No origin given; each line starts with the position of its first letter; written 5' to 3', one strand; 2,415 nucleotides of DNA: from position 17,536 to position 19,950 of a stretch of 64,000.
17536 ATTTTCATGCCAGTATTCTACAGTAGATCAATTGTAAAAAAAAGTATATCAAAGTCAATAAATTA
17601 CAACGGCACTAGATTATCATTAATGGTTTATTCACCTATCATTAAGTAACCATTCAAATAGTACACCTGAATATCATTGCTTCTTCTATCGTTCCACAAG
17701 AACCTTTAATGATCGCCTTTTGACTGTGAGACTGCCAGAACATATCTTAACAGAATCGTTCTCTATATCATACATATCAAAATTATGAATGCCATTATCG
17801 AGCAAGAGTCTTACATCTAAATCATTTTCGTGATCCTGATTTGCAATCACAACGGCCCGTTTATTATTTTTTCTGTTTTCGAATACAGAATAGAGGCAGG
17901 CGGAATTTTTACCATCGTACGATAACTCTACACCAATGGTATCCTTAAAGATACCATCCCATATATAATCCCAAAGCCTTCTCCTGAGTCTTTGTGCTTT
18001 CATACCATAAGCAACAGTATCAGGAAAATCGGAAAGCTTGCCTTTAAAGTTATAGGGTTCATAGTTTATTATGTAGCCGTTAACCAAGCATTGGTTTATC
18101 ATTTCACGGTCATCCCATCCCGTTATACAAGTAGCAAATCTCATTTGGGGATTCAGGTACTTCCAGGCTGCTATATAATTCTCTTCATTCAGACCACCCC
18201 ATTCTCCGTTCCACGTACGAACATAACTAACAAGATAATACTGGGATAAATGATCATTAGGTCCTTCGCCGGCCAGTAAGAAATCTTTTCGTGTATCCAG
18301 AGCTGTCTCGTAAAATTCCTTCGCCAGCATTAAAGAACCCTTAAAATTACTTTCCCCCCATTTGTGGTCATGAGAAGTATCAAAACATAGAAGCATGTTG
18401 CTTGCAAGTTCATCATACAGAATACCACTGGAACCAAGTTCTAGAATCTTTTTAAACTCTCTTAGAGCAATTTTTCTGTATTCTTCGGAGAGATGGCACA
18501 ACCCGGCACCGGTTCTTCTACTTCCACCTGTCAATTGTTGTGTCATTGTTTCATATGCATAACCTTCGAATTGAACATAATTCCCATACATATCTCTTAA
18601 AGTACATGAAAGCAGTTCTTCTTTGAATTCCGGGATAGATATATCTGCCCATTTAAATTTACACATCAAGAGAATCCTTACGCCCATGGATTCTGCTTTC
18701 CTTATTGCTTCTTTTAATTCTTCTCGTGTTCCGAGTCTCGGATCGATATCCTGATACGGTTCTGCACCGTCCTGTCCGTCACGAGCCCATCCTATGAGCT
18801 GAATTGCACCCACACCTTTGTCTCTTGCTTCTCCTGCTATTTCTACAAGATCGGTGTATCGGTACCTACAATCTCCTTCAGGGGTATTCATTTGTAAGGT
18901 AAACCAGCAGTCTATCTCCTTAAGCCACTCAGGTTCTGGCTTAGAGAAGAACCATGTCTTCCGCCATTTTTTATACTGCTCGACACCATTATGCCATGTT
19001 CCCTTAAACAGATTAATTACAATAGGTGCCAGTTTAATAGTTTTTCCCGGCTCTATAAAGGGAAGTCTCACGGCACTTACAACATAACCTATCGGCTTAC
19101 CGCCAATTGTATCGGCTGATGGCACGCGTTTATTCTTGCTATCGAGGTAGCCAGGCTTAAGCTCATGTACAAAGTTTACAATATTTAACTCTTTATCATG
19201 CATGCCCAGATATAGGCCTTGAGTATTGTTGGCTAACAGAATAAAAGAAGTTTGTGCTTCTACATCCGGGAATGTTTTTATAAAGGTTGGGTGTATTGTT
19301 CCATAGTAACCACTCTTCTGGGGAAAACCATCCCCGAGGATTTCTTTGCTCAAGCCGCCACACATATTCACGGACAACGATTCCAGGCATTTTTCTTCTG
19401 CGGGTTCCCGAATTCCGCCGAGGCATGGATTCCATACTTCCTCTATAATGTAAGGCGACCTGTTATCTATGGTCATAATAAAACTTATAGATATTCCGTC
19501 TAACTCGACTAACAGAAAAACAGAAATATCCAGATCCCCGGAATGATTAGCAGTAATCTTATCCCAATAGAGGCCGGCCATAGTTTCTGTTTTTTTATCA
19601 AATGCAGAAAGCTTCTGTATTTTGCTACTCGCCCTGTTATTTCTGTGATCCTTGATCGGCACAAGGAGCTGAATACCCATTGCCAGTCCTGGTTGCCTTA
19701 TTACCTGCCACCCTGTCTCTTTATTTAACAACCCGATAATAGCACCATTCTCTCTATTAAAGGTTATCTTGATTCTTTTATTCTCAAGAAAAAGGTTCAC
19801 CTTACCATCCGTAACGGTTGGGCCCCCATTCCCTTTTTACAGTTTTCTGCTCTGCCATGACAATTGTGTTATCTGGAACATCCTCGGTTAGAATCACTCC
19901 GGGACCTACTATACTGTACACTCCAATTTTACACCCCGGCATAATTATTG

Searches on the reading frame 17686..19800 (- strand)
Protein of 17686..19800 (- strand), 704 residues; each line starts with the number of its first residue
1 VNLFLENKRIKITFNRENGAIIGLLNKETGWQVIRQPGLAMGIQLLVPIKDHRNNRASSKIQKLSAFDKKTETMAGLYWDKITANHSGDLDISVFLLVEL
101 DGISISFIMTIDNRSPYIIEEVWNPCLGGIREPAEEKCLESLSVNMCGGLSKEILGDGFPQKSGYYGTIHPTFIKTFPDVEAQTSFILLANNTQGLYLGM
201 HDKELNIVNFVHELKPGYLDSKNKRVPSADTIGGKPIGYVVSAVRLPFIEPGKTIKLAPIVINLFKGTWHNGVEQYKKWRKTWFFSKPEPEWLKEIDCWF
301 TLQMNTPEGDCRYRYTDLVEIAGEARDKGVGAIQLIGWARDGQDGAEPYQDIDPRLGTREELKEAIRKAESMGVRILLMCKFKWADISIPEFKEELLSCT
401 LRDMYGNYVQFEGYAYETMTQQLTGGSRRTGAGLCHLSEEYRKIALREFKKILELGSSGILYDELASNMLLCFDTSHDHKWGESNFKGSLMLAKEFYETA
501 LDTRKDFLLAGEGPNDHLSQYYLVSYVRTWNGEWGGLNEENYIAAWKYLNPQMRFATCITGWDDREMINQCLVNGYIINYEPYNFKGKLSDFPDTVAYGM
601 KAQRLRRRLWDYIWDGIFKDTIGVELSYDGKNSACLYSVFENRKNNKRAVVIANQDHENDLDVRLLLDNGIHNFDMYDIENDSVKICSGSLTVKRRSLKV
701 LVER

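Call 95: search_protein_families(library=pfam, proteins=[window:17686-19800:-], max_evalue=0.0001)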
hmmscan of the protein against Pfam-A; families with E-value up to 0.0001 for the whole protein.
window:17686-19800:- (704 aa): 1 family
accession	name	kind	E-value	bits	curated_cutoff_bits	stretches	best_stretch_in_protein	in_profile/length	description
PF19773.5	DUF6259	-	1.9e-14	53.9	28.7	1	260-517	7-255/300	Domain of unknown function (DUF6259)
